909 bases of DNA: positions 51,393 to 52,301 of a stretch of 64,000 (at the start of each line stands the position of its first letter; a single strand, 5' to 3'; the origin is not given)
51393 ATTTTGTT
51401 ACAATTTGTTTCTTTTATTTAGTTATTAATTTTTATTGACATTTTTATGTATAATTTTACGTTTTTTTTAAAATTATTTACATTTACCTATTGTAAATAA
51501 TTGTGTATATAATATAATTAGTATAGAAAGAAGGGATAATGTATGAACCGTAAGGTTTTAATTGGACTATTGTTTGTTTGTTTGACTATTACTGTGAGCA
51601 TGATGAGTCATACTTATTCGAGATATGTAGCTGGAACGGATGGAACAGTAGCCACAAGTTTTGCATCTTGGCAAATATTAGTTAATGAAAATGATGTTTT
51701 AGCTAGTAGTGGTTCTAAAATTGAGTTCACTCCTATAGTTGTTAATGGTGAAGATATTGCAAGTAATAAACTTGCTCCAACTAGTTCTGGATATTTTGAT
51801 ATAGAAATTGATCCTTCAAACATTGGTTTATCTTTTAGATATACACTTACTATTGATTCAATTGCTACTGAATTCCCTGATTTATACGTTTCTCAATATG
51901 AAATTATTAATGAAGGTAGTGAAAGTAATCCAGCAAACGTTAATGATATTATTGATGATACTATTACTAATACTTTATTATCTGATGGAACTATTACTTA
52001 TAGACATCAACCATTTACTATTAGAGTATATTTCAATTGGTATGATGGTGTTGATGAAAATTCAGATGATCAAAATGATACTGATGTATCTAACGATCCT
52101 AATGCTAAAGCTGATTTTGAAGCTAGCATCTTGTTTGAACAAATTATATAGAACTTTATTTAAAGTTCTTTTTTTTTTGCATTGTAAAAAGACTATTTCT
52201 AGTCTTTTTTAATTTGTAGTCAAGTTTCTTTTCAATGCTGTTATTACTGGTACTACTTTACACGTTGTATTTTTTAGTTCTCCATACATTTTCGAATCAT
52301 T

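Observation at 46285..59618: About 13-kb locus combining three SipW-type peptidases, six TasA-superfamily secreted proteins and a membrane McrB-like GTPase: candidate undescribed fibre/surface-assembly system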

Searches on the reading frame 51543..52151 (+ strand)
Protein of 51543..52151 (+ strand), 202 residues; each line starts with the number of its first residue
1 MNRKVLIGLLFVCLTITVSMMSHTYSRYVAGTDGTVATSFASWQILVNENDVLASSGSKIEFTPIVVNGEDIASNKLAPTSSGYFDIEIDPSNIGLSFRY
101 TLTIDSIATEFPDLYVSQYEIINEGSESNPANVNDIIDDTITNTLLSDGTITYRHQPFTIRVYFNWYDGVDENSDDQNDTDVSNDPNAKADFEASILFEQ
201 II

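Call 3: search_protein_families(library=pfam, proteins=[window:51543-52151:+], max_evalue=0.1)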
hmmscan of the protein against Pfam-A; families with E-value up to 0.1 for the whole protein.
window:51543-52151:+ (202 aa): 0 families

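Call 4: search_protein_families(library=ncbifam, proteins=[window:51543-52151:+], max_evalue=0.1)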
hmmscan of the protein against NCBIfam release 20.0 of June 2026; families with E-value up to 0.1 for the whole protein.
window:51543-52151:+ (202 aa): 1 family
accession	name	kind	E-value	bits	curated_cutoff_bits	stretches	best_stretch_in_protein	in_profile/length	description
NF045957.1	MHO_1590_dom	subfamily_domain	0.0045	17.2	42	1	111-171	3-70/81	MHO_1590 family protein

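Call 20: search_solved_structures(query=A2, max_evalue=10, show_alignments=2)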
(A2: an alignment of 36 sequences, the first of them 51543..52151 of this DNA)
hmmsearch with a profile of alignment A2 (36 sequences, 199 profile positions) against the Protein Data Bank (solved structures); distinct sequences matched with E-value up to 10: 0.
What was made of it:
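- Tried and rejected: Profile searches of PDB sequences found nothing for the G family (call 20).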

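Call 21: search_protein_families(library=pfam, alignment_id=A2, max_evalue=0.01)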
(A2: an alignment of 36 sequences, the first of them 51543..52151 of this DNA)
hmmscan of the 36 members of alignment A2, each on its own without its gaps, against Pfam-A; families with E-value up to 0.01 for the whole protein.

A. member 1, window:51543-52151:+ (202 aa): 0 families

B. families by the number of members that match (of 36 scanned): 6 families
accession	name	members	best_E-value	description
PF20622.4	Big_15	2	0.0035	Bacterial Ig domain (Big_16)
PF07423.16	DUF1510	1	0.00014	Domain of unknown function (DUF1510)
PF16427.10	DUF5024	1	0.0067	Domain of unknown function (DUF5024)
PF08921.16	DUF1904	1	0.0084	Domain of unknown function (DUF1904)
PF20110.4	DUF6500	1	0.0086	Family of unknown function (DUF6500)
PF08207.18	EFP_N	1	0.0098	Elongation factor P (EF-P) KOW-like domain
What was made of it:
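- On TasA/camelysin family (Pfam PF12389; TasA superfamily): No hit in 36 G-family members (call 21).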

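Call 23: find_homologous_proteins(query=window:51543-52151:+, max_evalue=0.001)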
Query window:51543-52151:+ (202 aa): 105 proteins with E <= 0.001 among 197 candidates.
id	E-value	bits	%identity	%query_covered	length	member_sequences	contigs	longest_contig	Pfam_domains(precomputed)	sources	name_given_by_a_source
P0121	7.9e-127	439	100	100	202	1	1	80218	-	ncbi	-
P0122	1.2e-71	259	60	100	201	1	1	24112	-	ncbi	-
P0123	8.1e-51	191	47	100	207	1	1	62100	-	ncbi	-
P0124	4.0e-49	185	45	100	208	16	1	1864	-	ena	-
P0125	4.4e-49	185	47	100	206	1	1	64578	-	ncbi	-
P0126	1.1e-47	181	46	100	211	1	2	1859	-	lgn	-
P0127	1.4e-46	177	45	100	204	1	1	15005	-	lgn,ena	-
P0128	3.2e-46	176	45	99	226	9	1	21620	-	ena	-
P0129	5.6e-46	175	44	99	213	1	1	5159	-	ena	-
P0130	7.2e-46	175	46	93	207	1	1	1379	-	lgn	-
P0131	8.0e-46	174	45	100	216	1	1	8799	-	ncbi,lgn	-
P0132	9.3e-46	174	45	100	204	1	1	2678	-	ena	-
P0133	9.7e-46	174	43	100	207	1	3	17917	-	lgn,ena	-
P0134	1.1e-45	174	44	99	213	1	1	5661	-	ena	-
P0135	1.4e-45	174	44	100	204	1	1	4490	-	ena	-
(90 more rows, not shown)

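Call 36: predict_structure(alignment_id=A3)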
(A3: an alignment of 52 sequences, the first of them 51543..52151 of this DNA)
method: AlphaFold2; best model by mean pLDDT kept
length: 202 residues; sequences in the alignment: 52
mean_pLDDT: 74.2   pTM: 0.69
mean pLDDT of the five models: 74.2, 74.1, 73.6, 70.7, 68.9
residues with pLDDT >= 90: 21; 70-90: 118; 50-70: 43; < 50: 20
segments of 3 or more residues with pLDDT < 50: 22-41
pLDDT, mean of each block of 10 residues (from residue 1): 86 76 43 32 62 64 65 66 84 85 73 85 86 89 90 88 83 78 70 79 79
secondary structure, 60 per line:
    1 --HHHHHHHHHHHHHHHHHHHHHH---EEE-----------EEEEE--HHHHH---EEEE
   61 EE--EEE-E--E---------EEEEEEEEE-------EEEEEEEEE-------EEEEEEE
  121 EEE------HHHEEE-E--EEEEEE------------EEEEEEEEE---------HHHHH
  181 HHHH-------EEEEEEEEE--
elements in order: H3-24 E28-30 E42-46 H49-53 E57-62 E65-67 E82-90 E98-106 E114-123 E133-135 E140-145 E158-166 H176-184 E192-200
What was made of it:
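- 51543..52151 (+): G: secreted beta-sandwich/jelly-roll protein with signal motif TYS|RY. It is on the opposite strand in all loci. AF2 model with pLDDT 74 (call 36).
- In the G model the segment right after the signal anchor (22-41) is disordered (call 36).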

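Call 38: fold_search(model_id=the predicted structure, library=pdb)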
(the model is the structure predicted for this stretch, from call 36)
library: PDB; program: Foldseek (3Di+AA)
matches with E <= 10: 1563; with E <= 0.001: 24
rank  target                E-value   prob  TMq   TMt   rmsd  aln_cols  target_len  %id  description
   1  1m06_G                1.3e-04  0.94  0.26  0.28  13.8       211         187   11  Structural Studies of Bacteriophage alpha3 Assembly, X-Ray Crystallography (released 2002-12-25)
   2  2bpa_2                1.8e-04  0.91  0.26  0.29  12.6       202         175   11  ATOMIC STRUCTURE OF SINGLE-STRANDED DNA BACTERIOPHAGE PHIX174 AND ITS FUNCTIONAL IMPLICATIONS (released 1991-12-03)
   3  5wpp_A                2.8e-04  0.96  0.27  0.28  14.2       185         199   14  Crystal structure HpiC1 W73M/K132M (released 2018-03-07)
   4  5la0                  2.8e-04  0.94  0.21  0.11  11.1       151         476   10  The mechanism by which arabinoxylanases can recognise highly decorated xylans (released 2016-08-31)
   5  6akt_A                3.0e-04  0.99  0.35  0.32  14.8       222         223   13  Cryo-EM structure of CVA10 A-particle (released 2019-01-16)
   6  2c26                  3.4e-04  0.95  0.27  0.24  11.8       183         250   13  Structural basis for the promiscuous specificity of the carbohydrate- binding modules from the beta-sandwich super famil (released 2005-10-18)
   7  6akt_C                3.6e-04  0.84  0.27  0.25  16.0       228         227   10  Cryo-EM structure of CVA10 A-particle (released 2019-01-16)
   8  8k42_S                4.6e-04  0.98  0.27  0.11   9.1       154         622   10  Structure of full Banna virus (released 2024-03-27)
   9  2xbz_A                4.9e-04  0.99  0.28  0.39   7.6       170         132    9  Multiple oligomeric forms of the Pseudomonas aeruginosa RetS sensor domain modulate accessibility to the ligand-bindin (released 2010-06-30)
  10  8k42_T                5.2e-04  0.99  0.28  0.11   7.2       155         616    6  Structure of full Banna virus (released 2024-03-27)
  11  6al6_B                5.5e-04  0.96  0.28  0.29  11.1       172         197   14  Crystal structure HpiC1 in P42 space group (released 2018-03-07)
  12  5wtf_B                5.5e-04  0.90  0.30  0.30  17.4       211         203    8  Cryo-EM structure for Hepatitis A virus empty particle (released 2017-01-25)
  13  5xs7_C                6.3e-04  0.97  0.32  0.30   7.2       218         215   10  Structure of Coxsackievirus A6 (CVA6) virus A-particle in complex with the neutralizing antibody fragment 1D5 (released 2017-09-27)
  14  5wps                  6.3e-04  0.84  0.24  0.24  13.1       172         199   11  Crystal structure HpiC1 Y101F (released 2018-04-04)
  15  6snb_A                7.6e-04  0.99  0.36  0.33  15.7       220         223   12  Structure of Coxsackievirus A10 A-particle (released 2020-01-15)
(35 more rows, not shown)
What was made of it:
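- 51543..52151 (+): Generic jelly-roll hits; the TasA fibre 8aur_A is at Foldseek rank 38 with E 1.5e-3 (call 38).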
